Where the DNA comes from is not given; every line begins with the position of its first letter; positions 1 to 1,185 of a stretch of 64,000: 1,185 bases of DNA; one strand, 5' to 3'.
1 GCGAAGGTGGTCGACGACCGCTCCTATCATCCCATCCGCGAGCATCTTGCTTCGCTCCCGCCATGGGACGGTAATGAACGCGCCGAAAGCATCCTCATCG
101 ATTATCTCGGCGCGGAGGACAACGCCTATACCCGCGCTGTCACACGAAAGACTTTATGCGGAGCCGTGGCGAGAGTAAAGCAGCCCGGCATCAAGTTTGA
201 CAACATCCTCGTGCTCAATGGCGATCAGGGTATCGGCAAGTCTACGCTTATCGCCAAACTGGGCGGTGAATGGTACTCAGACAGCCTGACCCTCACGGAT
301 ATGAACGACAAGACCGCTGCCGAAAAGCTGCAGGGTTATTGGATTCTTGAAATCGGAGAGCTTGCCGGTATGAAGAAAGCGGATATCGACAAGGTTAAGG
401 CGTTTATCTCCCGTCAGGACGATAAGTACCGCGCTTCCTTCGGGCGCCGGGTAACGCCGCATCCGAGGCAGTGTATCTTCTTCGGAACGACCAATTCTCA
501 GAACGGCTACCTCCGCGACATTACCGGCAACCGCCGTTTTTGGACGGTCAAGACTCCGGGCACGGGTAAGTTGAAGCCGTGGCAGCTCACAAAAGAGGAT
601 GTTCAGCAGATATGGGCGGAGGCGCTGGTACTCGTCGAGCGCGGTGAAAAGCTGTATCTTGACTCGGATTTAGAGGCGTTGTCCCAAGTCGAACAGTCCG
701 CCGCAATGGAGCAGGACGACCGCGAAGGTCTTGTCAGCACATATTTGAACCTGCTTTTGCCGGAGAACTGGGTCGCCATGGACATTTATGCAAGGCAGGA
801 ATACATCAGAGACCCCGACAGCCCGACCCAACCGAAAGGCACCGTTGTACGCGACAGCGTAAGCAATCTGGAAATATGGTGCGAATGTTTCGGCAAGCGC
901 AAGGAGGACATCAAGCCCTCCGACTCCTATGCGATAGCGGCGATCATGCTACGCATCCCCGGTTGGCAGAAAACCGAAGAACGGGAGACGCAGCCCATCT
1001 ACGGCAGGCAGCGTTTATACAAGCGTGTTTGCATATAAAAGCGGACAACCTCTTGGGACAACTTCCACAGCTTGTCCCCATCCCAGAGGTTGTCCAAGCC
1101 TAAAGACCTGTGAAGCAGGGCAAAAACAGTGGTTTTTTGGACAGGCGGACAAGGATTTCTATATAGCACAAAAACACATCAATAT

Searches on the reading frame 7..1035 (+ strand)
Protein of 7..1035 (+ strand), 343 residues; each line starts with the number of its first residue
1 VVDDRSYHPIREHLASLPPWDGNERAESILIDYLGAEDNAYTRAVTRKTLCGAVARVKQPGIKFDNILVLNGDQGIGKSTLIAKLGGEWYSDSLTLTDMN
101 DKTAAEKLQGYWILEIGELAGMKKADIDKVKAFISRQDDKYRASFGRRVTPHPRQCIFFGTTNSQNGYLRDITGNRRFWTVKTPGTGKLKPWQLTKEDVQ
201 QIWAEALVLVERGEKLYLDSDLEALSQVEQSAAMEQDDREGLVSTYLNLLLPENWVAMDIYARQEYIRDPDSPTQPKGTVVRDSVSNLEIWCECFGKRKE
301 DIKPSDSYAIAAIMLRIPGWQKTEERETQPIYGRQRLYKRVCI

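Call 46: search_protein_families(library=pfam, proteins=[window:7-1035:+], max_evalue=0.0001)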
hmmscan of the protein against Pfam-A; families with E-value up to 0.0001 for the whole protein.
window:7-1035:+ (343 aa): 2 families
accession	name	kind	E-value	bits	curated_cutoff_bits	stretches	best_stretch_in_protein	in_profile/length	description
PF05272.17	VapE-like_dom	-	9.7e-77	257.7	25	1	16-234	3-216/217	Virulence-associated protein E-like domain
PF19263.5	DUF5906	-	5.2e-06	27.5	27.6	1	70-177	1-114/114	Family of unknown function (DUF5906)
